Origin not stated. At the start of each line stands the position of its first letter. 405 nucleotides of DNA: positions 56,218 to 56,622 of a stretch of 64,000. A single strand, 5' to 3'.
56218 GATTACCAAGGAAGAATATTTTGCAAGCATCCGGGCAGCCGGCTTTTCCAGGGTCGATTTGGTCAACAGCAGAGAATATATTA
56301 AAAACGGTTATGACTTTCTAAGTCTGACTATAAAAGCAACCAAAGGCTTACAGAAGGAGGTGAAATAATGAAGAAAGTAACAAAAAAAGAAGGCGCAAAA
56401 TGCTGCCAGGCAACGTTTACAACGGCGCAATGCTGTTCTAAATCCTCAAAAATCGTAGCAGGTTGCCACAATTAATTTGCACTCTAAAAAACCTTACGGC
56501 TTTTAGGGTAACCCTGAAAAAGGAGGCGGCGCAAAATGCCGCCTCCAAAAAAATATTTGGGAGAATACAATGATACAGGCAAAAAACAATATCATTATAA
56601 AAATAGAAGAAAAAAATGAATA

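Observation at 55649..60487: Operator-controlled operon: ArsM-like methyltransferase, CC-CC-C mini-peptide, rSAM/SPASM::Cys-rich fusion and Trx::TrxR-like fusion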

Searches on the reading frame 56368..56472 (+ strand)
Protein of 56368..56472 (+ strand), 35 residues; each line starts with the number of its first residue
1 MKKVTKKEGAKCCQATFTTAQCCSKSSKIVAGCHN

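Call 3: search_protein_families(library=pfam, proteins=[window:56368-56472:+], max_evalue=0.01)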
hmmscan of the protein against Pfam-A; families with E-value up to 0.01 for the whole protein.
window:56368-56472:+ (35 aa): 0 families

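Call 4: search_protein_families(library=ncbifam, proteins=[window:56368-56472:+], max_evalue=0.01)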
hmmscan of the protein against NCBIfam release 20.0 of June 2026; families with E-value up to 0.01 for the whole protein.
window:56368-56472:+ (35 aa): 0 families

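Call 41: search_protein_families(library=ncbifam, proteins=[window:56368-56472:+], max_evalue=10)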
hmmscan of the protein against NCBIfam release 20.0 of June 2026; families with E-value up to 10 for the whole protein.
seq(35 aa): 0 families

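Call 42: search_protein_families(library=pfam, proteins=[window:56368-56472:+], max_evalue=10)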
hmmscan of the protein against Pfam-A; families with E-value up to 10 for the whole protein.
seq(35 aa): 1 family
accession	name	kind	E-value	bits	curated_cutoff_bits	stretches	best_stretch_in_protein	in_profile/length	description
PF00779.24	BTK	-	0.051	13.9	24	1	21-34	13-26/30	BTK motif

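Call 71: find_related_loci(query=A5, collection=metagenome_contigs, flank=7000)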
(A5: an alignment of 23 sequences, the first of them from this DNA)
Query A5 (35 aa) in metagenome_contigs; peptide patterns used: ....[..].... (x = any residue, [..] = any of these).
600 stretches matched a pattern (row limit reached: there are more); 211 encode a relative of the query (tblastn E <= 1e-3); the best 80 are kept; 80 distinct loci.
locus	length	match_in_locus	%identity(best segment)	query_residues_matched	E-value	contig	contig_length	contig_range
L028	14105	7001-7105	94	1-35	6e-17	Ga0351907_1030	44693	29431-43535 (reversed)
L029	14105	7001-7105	94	1-35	6e-17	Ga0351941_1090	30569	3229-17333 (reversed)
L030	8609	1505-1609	94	1-35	7e-17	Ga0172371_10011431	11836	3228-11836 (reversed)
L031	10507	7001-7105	86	1-35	2e-15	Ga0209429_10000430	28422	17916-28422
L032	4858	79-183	83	1-35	3e-15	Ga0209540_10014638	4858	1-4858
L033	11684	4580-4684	83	1-35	3e-15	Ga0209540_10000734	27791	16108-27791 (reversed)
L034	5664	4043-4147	83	1-35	6e-15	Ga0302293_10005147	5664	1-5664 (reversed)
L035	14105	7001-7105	80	1-35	9e-15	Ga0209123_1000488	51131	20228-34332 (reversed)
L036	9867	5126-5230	80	1-35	8e-15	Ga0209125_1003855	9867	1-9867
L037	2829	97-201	80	1-35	1e-14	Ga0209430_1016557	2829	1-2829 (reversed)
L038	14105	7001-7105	77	1-35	3e-14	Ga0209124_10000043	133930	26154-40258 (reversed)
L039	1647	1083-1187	80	1-35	3e-14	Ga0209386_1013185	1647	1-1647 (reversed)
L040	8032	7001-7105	86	1-35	5e-14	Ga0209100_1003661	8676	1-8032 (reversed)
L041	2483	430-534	86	1-35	5e-14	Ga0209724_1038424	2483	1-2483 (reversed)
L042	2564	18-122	83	1-35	4e-12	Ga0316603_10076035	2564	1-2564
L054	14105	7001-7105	69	1-35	2e-10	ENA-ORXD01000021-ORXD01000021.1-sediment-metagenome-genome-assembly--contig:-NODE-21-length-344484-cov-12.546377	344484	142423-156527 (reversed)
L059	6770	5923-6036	53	1-35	1e-8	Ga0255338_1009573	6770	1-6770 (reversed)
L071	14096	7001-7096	57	1-35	3e-6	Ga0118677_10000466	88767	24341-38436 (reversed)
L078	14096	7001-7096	51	1-35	7e-6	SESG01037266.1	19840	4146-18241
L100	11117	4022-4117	49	1-35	3e-5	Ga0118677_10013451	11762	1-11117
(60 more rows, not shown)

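Call 78: search_protein_families(library=pfam, proteins=[L036:3570-4151:+, L059:2967-3563:+, L078:5662-6093:-, L031:3572-4471:-, L100:10431-10829:+, L054:5149-5679:-, L071:5566-5808:+, L036:8888-9751:-], max_evalue=0.001)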
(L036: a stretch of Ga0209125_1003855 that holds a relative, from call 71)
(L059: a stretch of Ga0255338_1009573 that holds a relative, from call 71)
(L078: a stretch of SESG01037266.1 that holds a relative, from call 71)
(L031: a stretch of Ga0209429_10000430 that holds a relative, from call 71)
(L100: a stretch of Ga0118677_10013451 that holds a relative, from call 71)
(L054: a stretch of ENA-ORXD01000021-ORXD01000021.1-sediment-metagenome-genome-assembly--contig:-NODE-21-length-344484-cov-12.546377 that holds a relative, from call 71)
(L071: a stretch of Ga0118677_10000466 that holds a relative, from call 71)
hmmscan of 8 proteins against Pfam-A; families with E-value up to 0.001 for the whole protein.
L036:3570-4151:+ (194 aa): 14 families
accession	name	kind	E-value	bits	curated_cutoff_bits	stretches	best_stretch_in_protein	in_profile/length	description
PF13649.12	Methyltransf_25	-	7.5e-21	75.1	27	1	44-133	2-94/97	Methyltransferase domain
PF08241.18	Methyltransf_11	-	1.2e-20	74.3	21.2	1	44-134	1-89/95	Methyltransferase domain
PF13847.12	Methyltransf_31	-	4.9e-16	59.2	27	1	40-143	4-114/145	Methyltransferase domain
PF08242.18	Methyltransf_12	-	5.5e-16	59.5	30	1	44-133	1-93/98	Methyltransferase domain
PF13489.12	Methyltransf_23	-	6.9e-09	36.1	27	1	36-113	19-91/164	Methyltransferase domain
PF01209.24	Ubie_methyltran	-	7.4e-08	32.5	20.1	1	4-130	11-141/233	ubiE/COQ5 methyltransferase family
PF06325.19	PrmA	-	5.7e-07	29.8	22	1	37-115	159-238/296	Ribosomal protein L11 methyltransferase (PrmA)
PF05401.17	NodS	-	1.3e-06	28.8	24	1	41-119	45-122/201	Nodulation protein S (NodS)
PF05175.20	MTS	-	2.7e-06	27.6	23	1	40-108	32-103/170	Methyltransferase small domain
PF13679.12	Methyltransf_32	-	3.8e-06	27.4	27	1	20-85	5-77/143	Methyltransferase domain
PF09243.16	Rsm22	-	7.3e-06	26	23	1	36-137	33-137/275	Mitochondrial small ribosomal subunit Rsm22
PF00398.26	RrnaAD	-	1.3e-05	24.9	24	1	25-94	16-86/263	Ribosomal RNA adenine dimethylase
PF07021.18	MetW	-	1.4e-05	25.2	21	1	31-137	5-107/193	Methionine biosynthesis protein MetW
PF07757.19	AdoMet_MTase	-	0.00033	21.3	27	1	2-70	26-92/115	Predicted AdoMet-dependent methyltransferase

L059:2967-3563:+ (199 aa): 9 families
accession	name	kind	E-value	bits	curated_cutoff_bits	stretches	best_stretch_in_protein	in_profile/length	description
PF08534.16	Redoxin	-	3.1e-34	118.4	26.6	1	66-189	3-138/148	Redoxin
PF00578.27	AhpC-TSA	-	1.5e-33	115.8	26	1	65-181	1-123/124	AhpC/TSA family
PF13905.12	Thioredoxin_8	-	2.6e-16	60.2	27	1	89-178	1-93/94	Thioredoxin-like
PF00085.26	Thioredoxin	-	1.5e-11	44.6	23.5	1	89-140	18-68/103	Thioredoxin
PF13098.12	Thioredoxin_2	-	6.7e-09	36.5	27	1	88-192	4-100/104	Thioredoxin-like domain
PF00837.23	T4_deiodinase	-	1.7e-05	24.6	27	1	57-121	67-134/237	Iodothyronine deiodinase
PF13899.12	Thioredoxin_7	-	0.00018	22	27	1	86-151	14-78/83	Thioredoxin-like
PF00255.25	GSHPx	-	0.00035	20.6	27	1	71-128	3-59/108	Glutathione peroxidase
PF02630.20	SCO1-SenC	-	0.00071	20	22.8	1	70-127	2-64/134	SCO1/SenC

L078:5662-6093:- (144 aa): 1 family
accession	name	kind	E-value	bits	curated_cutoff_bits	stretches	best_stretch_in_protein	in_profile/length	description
PF12760.12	Zn_ribbon_IS1595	-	9.4e-07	29.1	25.4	1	20-62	2-44/46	Transposase zinc-ribbon domain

L031:3572-4471:- (300 aa): 2 families
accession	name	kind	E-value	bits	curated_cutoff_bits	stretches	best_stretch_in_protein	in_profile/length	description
PF12801.12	Fer4_5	-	7.9e-19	67.8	22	2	103-146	4-47/48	4Fe-4S binding domain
PF14697.11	Fer4_21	-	0.0006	20.3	35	1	248-298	5-59/59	4Fe-4S dicluster domain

L100:10431-10829:+ (133 aa): 1 family
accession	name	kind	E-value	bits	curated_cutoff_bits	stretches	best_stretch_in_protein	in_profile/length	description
PF03625.19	DUF302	-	2.1e-14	53.6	23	1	38-101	1-62/63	Domain of unknown function DUF302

L054:5149-5679:- (177 aa): 1 family
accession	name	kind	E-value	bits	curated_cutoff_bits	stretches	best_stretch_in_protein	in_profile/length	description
PF03773.19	ArsP_1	-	5.5e-13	49.2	32.3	1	44-170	17-143/294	Predicted permease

L071:5566-5808:+ (81 aa): 1 family
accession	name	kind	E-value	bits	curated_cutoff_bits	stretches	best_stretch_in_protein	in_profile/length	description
PF19628.4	DUF6132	-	1.2e-06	28.5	23.2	1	27-71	9-53/60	Family of unknown function (DUF6132)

L036:8888-9751:- (288 aa): 2 families
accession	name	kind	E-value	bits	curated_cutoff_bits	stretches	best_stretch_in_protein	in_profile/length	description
PF03466.25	LysR_substrate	-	6.5e-43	147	28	1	88-287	5-204/209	LysR substrate binding domain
PF00126.33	HTH_1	-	9e-19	67.6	26.6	1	3-62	1-60/60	Bacterial regulatory helix-turn-helix protein, lysR family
